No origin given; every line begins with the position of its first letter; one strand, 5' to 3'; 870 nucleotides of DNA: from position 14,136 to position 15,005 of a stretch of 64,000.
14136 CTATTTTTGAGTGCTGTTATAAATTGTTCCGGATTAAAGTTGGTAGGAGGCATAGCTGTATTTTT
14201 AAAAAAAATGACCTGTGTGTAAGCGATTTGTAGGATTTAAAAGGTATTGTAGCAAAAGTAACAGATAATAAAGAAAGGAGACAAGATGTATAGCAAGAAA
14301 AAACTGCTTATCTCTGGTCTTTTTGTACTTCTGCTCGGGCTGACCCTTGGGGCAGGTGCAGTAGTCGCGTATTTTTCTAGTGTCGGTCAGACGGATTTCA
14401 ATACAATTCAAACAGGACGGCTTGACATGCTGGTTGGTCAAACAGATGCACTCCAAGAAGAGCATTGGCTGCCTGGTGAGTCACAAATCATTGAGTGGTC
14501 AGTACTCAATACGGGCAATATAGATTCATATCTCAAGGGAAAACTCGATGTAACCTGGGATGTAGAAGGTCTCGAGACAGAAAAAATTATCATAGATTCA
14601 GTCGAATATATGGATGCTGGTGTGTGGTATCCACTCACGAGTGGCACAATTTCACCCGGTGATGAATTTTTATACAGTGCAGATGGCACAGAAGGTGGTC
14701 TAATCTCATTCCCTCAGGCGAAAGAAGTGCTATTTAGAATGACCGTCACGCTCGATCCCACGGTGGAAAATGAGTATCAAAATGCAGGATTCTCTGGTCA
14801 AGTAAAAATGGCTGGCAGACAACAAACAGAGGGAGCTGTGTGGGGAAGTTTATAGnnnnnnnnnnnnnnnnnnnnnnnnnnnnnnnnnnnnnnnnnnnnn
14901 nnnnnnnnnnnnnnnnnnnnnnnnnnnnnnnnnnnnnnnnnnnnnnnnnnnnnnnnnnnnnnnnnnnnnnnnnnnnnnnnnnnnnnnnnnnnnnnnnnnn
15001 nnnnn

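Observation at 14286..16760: TasA/camelysin-like fibre protein locus with SipW-cognate-type signal peptide and no nearby SipW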

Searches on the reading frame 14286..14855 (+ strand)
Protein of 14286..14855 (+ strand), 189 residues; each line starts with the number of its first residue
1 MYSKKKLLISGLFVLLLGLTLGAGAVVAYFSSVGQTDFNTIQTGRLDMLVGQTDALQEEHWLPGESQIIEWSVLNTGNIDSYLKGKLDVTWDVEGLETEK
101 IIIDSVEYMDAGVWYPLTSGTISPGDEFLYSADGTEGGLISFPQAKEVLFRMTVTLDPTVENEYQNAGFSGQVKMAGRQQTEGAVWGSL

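Call 3: search_protein_families(library=pfam, proteins=[window:14286-14855:+], max_evalue=1)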
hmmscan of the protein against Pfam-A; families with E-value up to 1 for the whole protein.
window:14286-14855:+ (189 aa): 2 families
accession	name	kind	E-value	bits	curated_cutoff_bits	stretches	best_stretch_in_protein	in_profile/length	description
PF12389.13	Peptidase_M73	-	1.2e-05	25.7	22.5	1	5-81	3-78/196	Camelysin metallo-endopeptidase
PF03072.19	DUF237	-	0.23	12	25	1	68-108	71-110/137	Domain of unknown function (DUF237)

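Call 4: search_protein_families(library=ncbifam, proteins=[window:14286-14855:+], max_evalue=1)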
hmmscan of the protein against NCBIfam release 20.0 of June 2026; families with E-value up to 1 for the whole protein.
window:14286-14855:+ (189 aa): 2 families
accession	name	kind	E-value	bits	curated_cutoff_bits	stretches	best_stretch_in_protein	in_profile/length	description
TIGR04090.1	exp_by_SipW_IV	subfamily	2e-06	27.7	60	1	12-97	5-88/241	BsaA family SipW-dependent biofilm matrix protein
TIGR04088.1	cognate_SipW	domain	4.1e-05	23.6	19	1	14-46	3-34/34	SipW-dependent-type signal peptide-containing protein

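Call 8: find_homologous_proteins(query=window:14286-14852:+, max_evalue=0.001)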
Query window:14286-14852:+ (189 aa): 3 proteins with E <= 0.001 among 164 candidates.
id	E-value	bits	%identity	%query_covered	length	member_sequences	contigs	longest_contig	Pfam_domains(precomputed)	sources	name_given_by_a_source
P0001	2.0e-119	414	100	100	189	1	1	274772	PF12389.14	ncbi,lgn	-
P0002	1.9e-96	339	79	100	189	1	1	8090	PF12389.14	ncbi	ncbi:MAG: TasA family protein [Microgenomates group bacterium]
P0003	1.6e-71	258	61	99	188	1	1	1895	PF12389.14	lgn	-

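Call 9: search_solved_structures(query=window:14286-14852:+, max_evalue=10, show_alignments=3)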
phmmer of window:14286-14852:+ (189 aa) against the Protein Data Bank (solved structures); distinct sequences matched with E-value up to 10: 0.

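Call 11: find_encoding_contigs(protein=P0002, flank=10000)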
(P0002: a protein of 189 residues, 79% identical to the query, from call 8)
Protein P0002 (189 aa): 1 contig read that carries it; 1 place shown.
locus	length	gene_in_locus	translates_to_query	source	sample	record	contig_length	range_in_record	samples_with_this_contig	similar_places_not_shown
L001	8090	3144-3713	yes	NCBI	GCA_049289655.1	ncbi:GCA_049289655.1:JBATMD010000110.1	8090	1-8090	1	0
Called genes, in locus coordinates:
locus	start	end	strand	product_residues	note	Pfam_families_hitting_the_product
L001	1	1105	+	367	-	PF25145:NfeD1b_N, PF01343:Peptidase_S49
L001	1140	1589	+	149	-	-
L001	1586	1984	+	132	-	-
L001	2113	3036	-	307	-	-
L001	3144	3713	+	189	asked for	PF12389:Peptidase_M73 (weak)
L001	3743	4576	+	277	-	-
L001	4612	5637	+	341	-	PF00188:CAP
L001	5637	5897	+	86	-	-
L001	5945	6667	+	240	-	PF00483:NTP_transferase, PF12804:NTP_transf_3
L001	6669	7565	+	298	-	-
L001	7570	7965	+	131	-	-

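Call 12: find_encoding_contigs(protein=P0003, flank=10000)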
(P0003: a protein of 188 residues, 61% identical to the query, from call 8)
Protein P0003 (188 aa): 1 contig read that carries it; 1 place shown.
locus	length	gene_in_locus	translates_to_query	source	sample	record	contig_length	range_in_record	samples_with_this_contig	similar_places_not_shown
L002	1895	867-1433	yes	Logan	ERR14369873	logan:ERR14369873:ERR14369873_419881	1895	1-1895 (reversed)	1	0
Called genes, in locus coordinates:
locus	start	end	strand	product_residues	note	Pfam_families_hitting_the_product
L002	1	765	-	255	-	?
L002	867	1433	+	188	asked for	PF12389:Peptidase_M73 (faint)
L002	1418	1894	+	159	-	?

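Call 14: find_encoding_contigs(protein=P0001, flank=10000)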
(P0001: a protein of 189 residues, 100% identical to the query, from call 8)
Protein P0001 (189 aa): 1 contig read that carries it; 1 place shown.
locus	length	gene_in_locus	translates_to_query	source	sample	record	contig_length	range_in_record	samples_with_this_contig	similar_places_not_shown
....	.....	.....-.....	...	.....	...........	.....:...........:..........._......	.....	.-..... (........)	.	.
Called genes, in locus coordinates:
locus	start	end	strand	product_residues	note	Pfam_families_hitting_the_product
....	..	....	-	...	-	-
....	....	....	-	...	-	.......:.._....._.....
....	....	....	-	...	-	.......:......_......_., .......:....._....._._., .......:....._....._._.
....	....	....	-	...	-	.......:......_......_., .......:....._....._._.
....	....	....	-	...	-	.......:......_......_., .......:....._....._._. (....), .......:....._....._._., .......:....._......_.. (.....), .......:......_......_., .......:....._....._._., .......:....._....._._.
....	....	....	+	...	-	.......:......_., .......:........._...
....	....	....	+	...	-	-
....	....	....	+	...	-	-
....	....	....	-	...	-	-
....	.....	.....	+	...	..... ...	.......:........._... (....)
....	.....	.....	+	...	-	-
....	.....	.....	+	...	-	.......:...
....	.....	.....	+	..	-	-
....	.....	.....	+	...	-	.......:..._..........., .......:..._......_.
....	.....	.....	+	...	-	-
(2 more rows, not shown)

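Call 22: search_protein_representatives(alignment_id=A1)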
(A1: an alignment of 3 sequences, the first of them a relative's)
Query: 3 sequences, 189 profile positions. Proteins with E-value up to 0.001 (for the whole library): 213; up to 1e-10: 66; up to 1e-30: 5. The best 150 are listed.
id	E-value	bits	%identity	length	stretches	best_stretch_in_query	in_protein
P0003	2.1e-107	373.4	-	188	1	1-189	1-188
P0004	2.2e-57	210.3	-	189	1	12-187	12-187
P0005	6.2e-32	127.3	-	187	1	12-188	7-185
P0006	1.7e-31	125.8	-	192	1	10-186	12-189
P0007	3.6e-31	124.8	-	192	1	8-186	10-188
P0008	2.4e-30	122.1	-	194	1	5-188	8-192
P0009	6.3e-30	120.7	-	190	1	15-186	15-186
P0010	2.4e-28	115.6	-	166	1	27-186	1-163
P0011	2.9e-28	115.3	-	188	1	13-188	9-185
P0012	1.5e-27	113.0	-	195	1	4-186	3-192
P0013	4.5e-27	111.4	-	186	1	5-186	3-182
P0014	1.6e-25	106.4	-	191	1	24-187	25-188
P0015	2.2e-25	105.9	-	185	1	12-188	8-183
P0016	6.7e-25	104.4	-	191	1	11-186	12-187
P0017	7.4e-25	104.2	-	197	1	12-186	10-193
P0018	4.1e-24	101.8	-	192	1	4-186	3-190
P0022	2.8e-22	95.8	-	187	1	4-187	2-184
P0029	9.4e-19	84.3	-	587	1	8-188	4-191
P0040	2.2e-16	76.6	-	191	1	6-181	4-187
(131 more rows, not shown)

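Call 25: find_homologous_proteins(query=A2, max_evalue=0.00001)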
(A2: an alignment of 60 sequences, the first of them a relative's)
Query A2 (60 sequences) (189 aa, profile of the alignment): 8 proteins with E <= 0.00001 among 4686 candidates.
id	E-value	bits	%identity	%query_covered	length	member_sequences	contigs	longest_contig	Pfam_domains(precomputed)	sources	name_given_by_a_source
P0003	1.2e-56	209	61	99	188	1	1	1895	PF12389.14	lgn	-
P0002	1.3e-56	209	79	100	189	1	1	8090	PF12389.14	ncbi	ncbi:MAG: TasA family protein [Microgenomates group bacterium]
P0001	5.8e-55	204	100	100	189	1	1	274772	PF12389.14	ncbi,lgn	-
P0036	3.2e-47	179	25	97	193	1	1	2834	-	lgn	-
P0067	3.2e-47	179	27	95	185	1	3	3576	-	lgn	-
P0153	1.8e-45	173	23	93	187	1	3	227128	PF12389.14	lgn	-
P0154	1.4e-44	170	25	93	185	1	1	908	PF12389.14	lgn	-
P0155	5.3e-42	162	24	98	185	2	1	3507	PF12389.14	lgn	-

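Call 26: search_protein_families(library=pfam, alignment_id=A2, max_evalue=0.01)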
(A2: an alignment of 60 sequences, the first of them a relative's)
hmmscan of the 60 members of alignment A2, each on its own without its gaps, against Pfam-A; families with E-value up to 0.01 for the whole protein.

A. member 1, P0001 (189 aa): 1 family
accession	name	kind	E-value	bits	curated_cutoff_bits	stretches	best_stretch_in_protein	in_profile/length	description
PF12389.13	Peptidase_M73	-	1.2e-05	25.7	22.5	1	5-81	3-78/196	Camelysin metallo-endopeptidase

B. families by the number of members that match (of 60 scanned): 9 families
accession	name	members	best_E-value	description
PF12389.13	Peptidase_M73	43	1.6e-19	Camelysin metallo-endopeptidase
PF19554.4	DUF6077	1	0.0008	Family of unknown function (DUF6077)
PF01917.21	Arch_flagellin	1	0.00093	Archaebacterial flagellin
PF21310.3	OCRL-like_ASH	1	0.00094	Inositol polyphosphate 5-phosphatase OCRL-like, ASH domain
PF13567.11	DUF4131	1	0.0021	Domain of unknown function (DUF4131)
PF19755.4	DUF6242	1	0.0026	Domain of unknown function (DUF6242)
PF13944.12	Calycin_like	1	0.0032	Calycin-like beta-barrel domain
PF24942.1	Fn3_Dep-1_1st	1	0.006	Dep-1 first Fn3-like domain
PF21633.3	MOV-10_Ig-like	1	0.0087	Helicase MOV-10, Ig-like domain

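Call 28: find_encoding_contigs(protein=P0153, flank=10000, max_places=3)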
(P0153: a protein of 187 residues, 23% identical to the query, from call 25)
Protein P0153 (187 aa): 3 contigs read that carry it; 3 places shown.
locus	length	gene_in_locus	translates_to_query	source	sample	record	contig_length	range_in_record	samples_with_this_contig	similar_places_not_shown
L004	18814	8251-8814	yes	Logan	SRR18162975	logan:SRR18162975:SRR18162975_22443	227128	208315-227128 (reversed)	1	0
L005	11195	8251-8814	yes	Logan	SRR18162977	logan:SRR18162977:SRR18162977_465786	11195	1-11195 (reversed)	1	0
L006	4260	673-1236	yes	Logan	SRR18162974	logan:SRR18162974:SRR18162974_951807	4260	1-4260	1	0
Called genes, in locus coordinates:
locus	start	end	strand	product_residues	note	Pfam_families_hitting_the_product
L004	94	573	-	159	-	PF03073:TspO_MBR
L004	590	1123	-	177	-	PF01625:PMSR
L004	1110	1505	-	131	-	PF01641:SelR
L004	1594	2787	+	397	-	PF07690:MFS_1, PF12832:MFS_1_like, PF13347:MFS_2 (weak), PF06779:MFS_4 (weak), PF00083:Sugar_tr, PF05977:MFS_3 (faint), PF07690:MFS_1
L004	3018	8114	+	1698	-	PF00041:fn3 (faint), PF12245:Big_3_2 (faint), PF19077:Big_13 (faint), PF17957:Big_7 (weak)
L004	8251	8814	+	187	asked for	PF12389:Peptidase_M73 (weak)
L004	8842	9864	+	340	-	-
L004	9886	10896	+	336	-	PF00188:CAP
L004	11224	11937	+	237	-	PF00483:NTP_transferase, PF12804:NTP_transf_3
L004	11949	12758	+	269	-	-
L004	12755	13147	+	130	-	-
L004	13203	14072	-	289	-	-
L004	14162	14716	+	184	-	PF01765:RRF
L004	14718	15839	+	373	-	PF02163:Peptidase_M50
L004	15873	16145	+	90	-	-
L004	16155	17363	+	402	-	PF11258:DUF3048, PF17479:DUF3048_C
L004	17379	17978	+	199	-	-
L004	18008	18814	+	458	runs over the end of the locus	PF21760:SecD_1st, PF22599:SecDF_P1_head, PF02355:SecD_SecF_C, PF00873:ACR_tran (weak), PF03176:MMPL (weak)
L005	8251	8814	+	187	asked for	PF12389:Peptidase_M73 (weak)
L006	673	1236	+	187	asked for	PF12389:Peptidase_M73 (weak)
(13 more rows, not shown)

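Call 29: find_encoding_contigs(protein=P0004, flank=10000, max_places=3)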
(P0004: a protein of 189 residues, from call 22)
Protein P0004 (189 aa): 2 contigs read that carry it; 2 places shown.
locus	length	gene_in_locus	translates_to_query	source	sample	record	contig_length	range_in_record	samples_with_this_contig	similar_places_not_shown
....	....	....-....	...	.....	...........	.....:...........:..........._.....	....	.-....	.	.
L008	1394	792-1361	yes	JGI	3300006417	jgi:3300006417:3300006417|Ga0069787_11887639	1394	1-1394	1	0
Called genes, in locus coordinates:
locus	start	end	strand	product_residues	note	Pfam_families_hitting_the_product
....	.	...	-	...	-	?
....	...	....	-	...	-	-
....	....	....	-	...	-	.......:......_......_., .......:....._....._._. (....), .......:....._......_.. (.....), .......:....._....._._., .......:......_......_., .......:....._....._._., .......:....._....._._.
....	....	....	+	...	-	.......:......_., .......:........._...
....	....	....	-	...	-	-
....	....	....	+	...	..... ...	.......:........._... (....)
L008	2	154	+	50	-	?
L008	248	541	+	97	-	-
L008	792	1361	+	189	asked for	PF12389:Peptidase_M73 (weak)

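Call 31: predict_structure(alignment_id=A2)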
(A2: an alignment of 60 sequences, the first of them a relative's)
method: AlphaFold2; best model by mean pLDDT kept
length: 189 residues; sequences in the alignment: 60
mean_pLDDT: 93.3   pTM: 0.77
mean pLDDT of the five models: 93.3, 91.8, 91.8, 91.0, 88.4
residues with pLDDT >= 90: 154; 70-90: 31; 50-70: 4; < 50: 0
segments of 3 or more residues with pLDDT < 50: none
pLDDT, mean of each block of 10 residues (from residue 1): 75 94 83 81 95 85 96 98 98 97 98 97 98 97 98 98 95 97 94
secondary structure, 60 per line:
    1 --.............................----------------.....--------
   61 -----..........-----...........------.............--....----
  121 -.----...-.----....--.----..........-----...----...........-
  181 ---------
elements in order: H3-31 E48-52 E66-75 E81-91 E101-110 E113-116 E127-129 E147-156 E169-179

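Call 35: fold_search(model_id=the predicted structure, library=pdb)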
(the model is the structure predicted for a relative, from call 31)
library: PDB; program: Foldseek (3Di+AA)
matches with E <= 10: 1644; with E <= 0.001: 7
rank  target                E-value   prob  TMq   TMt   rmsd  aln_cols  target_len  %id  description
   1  8aur_A                2.5e-07  1.00  0.56  0.46   5.3       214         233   10  Cryo-EM structure of a TasA fibre (released 2022-11-30)
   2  7ueg_A                1.5e-04  1.00  0.30  0.31  11.7       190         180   10  Cryo-EM of bundling pili from Pyrobaculum calidifontis (released 2022-06-29)
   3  7fe0_A                2.9e-04  1.00  0.36  0.36  10.3       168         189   12  AvmM Catalyzes Macrocyclization in Alchivemycin A Biosynthesis (released 2021-09-01)
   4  5cl2_B                2.9e-04  1.00  0.28  0.24  13.9       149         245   13  Crystal structure of Spo0M, sporulation control protein, from Bacillus subtilis. (released 2015-12-16)
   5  7fe5_A                3.6e-04  1.00  0.37  0.37   7.2       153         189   14  AvmM Catalyzes Macrocyclization in Alchivemycin A Biosynthesis (released 2021-09-01)
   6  4y2l_F                7.4e-04  0.97  0.26  0.31  13.8       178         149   13  Structure of CFA/I pili major subunit CfaB trimer (released 2016-08-10)
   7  8eht_B                8.2e-04  1.00  0.36  0.39  13.2       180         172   10  Cryo-EM reconstruction of the CS20 bacterial adhesion pili (released 2023-03-22)
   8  5cl2_A                1.0e-03  0.99  0.27  0.23  13.8       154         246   14  Crystal structure of Spo0M, sporulation control protein, from Bacillus subtilis. (released 2015-12-16)
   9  5fqe_A                1.3e-03  1.00  0.36  0.14  10.6       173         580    9  The details of glycolipid glycan hydrolysis by the structural analysis of a family 123 glycoside hydrolase from Clostr (released 2016-03-30)
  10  7pnb_A                1.4e-03  0.99  0.30  0.31  10.4       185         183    8  Sulfolobus acidocaldarius 0406 filament. (released 2022-09-14)
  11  5fqg_A                1.6e-03  1.00  0.36  0.14  10.7       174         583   11  The details of glycolipid glycan hydrolysis by the structural analysis of a family 123 glycoside hydrolase from Clostr (released 2016-03-30)
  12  4y2l_A                1.7e-03  0.94  0.27  0.33  13.1       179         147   14  Structure of CFA/I pili major subunit CfaB trimer (released 2016-08-10)
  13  5fr0                  1.8e-03  1.00  0.37  0.14   8.9       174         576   10  The details of glycolipid glycan hydrolysis by the structural analysis of a family 123 glycoside hydrolase from Clostrid (released 2016-03-30)
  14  5fqe_B                1.8e-03  1.00  0.37  0.14  10.4       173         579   11  The details of glycolipid glycan hydrolysis by the structural analysis of a family 123 glycoside hydrolase from Clostr (released 2016-03-30)
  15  5fqf_A                1.8e-03  1.00  0.36  0.14  11.1       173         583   10  The details of glycolipid glycan hydrolysis by the structural analysis of a family 123 glycoside hydrolase from Clostr (released 2016-03-30)
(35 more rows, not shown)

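Call 37: find_related_loci(query=A4, collection=genome_contigs, flank=10000)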
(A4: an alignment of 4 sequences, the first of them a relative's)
Query A4 (189 aa) in genome_contigs; peptide patterns used: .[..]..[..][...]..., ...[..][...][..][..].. (x = any residue, [..] = any of these).
145 stretches matched a pattern, but none encodes a relative of the query by tblastn (E <= 1e-3).

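Call 38: list_cluster_members(proteins=[P0005, P0006, P0007, P0008, P0009, P0012, P0018, P0022, P0029, P0040])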
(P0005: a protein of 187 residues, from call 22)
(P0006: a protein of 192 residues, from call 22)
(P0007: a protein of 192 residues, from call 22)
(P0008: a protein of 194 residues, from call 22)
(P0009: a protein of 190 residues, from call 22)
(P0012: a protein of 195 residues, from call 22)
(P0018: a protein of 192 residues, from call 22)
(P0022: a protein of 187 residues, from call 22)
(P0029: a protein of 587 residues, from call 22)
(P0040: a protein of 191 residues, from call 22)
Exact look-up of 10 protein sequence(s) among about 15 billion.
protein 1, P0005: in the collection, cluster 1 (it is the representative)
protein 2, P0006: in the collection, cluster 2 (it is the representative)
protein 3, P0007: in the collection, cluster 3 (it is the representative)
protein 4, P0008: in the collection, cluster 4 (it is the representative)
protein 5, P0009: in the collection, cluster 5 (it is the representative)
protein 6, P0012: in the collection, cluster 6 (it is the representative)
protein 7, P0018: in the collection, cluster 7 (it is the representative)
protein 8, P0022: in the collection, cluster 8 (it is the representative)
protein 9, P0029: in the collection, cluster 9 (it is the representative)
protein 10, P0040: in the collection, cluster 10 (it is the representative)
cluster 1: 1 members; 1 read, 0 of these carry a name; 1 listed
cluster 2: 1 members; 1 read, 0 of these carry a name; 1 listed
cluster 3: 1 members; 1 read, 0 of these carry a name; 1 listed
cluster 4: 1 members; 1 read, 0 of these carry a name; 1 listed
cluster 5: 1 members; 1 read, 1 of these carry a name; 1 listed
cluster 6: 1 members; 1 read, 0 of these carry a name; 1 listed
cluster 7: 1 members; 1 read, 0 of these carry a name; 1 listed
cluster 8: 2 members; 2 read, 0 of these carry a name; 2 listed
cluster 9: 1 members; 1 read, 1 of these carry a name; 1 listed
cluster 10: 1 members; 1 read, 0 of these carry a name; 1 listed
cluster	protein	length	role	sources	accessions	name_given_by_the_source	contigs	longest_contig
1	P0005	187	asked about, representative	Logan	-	-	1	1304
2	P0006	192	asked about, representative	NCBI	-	-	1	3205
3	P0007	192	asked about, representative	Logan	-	-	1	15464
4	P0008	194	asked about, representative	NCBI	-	-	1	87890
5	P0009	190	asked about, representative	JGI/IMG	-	predicted ribosomally synthesized peptide with SipW-like signal peptide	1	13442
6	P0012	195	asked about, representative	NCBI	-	-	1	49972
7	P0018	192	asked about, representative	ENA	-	-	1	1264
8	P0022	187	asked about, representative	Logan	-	-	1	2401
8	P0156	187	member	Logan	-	-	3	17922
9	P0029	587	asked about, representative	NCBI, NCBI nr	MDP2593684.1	MAG: TasA family protein [bacterium] | TasA family protein [bacterium]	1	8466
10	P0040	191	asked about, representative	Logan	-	-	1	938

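Call 39: find_encoding_contigs(protein=P0008, flank=10000, max_places=2)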
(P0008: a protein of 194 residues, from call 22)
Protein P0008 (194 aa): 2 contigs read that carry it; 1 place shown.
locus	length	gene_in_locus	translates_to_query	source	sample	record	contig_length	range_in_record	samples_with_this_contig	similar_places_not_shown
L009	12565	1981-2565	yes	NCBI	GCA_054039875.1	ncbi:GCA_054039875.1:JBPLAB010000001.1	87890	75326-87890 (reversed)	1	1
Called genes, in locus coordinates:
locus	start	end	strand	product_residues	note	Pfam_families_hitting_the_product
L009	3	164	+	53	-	?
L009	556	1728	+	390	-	PF07690:MFS_1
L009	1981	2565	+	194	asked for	PF12389:Peptidase_M73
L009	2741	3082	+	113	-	-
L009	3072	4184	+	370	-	-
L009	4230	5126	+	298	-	PF00188:CAP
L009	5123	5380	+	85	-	-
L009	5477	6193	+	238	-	PF00483:NTP_transferase, PF12804:NTP_transf_3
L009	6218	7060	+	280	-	-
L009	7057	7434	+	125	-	-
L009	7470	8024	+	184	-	PF01765:RRF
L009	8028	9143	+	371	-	PF02163:Peptidase_M50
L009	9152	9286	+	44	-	-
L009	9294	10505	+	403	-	PF11258:DUF3048, PF17479:DUF3048_C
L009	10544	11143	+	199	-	-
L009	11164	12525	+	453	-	PF21760:SecD_1st, PF22599:SecDF_P1_head, PF00873:ACR_tran, PF02355:SecD_SecF_C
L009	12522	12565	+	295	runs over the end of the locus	PF07549:Sec_GG (weak), PF02355:SecD_SecF_C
